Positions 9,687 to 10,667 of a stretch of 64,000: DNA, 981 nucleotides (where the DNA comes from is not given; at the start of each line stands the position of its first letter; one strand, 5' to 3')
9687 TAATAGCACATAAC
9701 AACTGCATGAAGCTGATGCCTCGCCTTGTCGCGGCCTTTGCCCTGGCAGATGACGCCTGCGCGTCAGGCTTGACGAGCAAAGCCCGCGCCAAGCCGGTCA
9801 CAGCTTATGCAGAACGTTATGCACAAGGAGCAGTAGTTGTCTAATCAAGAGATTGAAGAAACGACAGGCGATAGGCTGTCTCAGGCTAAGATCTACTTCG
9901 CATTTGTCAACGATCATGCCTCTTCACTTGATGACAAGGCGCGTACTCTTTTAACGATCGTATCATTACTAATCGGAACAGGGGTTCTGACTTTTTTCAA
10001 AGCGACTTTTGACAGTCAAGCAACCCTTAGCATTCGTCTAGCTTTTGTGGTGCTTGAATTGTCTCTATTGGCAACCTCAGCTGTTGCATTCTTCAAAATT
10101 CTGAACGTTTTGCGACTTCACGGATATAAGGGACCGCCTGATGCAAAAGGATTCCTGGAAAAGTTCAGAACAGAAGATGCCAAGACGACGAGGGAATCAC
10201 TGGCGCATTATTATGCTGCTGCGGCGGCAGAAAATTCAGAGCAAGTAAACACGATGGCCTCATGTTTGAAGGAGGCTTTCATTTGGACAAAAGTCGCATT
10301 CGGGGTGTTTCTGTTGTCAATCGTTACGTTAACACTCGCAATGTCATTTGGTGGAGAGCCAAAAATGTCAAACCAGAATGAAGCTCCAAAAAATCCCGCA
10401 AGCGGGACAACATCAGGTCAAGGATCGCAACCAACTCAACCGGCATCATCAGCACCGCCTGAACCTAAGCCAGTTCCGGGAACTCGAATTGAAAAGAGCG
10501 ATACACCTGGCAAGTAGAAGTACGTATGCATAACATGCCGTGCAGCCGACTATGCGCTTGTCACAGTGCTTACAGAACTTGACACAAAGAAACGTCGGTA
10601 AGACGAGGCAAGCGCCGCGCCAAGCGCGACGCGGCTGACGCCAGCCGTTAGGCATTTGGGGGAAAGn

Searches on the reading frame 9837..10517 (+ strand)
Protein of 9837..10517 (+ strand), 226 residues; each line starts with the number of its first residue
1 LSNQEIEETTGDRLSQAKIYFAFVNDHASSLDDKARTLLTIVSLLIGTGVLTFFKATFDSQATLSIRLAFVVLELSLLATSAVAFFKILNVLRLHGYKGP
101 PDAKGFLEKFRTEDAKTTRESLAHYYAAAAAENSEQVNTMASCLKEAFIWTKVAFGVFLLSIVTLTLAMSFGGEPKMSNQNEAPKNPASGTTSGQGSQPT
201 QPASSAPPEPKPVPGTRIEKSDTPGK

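Call 3: search_protein_families(library=pfam, proteins=[window:9837-10517:+], max_evalue=1)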
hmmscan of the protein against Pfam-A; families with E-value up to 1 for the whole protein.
window:9837-10517:+ (226 aa): 1 family
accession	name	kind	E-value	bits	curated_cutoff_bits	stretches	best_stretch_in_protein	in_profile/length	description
PF09925.14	DUF2157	-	0.0055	16.9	32.4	1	26-86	26-83/146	Predicted membrane protein (DUF2157)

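Call 4: search_protein_families(library=padloc, proteins=[window:9837-10517:+], max_evalue=1)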
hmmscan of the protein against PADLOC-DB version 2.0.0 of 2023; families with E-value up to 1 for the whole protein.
window:9837-10517:+ (226 aa): 4 families
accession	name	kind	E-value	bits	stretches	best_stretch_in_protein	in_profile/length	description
PDLC02363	PycTM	-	0.00032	18.6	1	21-168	13-149/154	-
PDLC02364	PycTM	-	0.0029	16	1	24-164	16-152/160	-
PDLC02365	PycTM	-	0.023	13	1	24-80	12-65/165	-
PDLC00685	Effector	-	0.025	12.4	1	126-166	130-170/174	2TM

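Call 5: search_protein_families(library=ncbifam, proteins=[window:9837-10517:+], max_evalue=1)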
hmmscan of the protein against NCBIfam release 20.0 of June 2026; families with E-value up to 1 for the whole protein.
window:9837-10517:+ (226 aa): 0 families
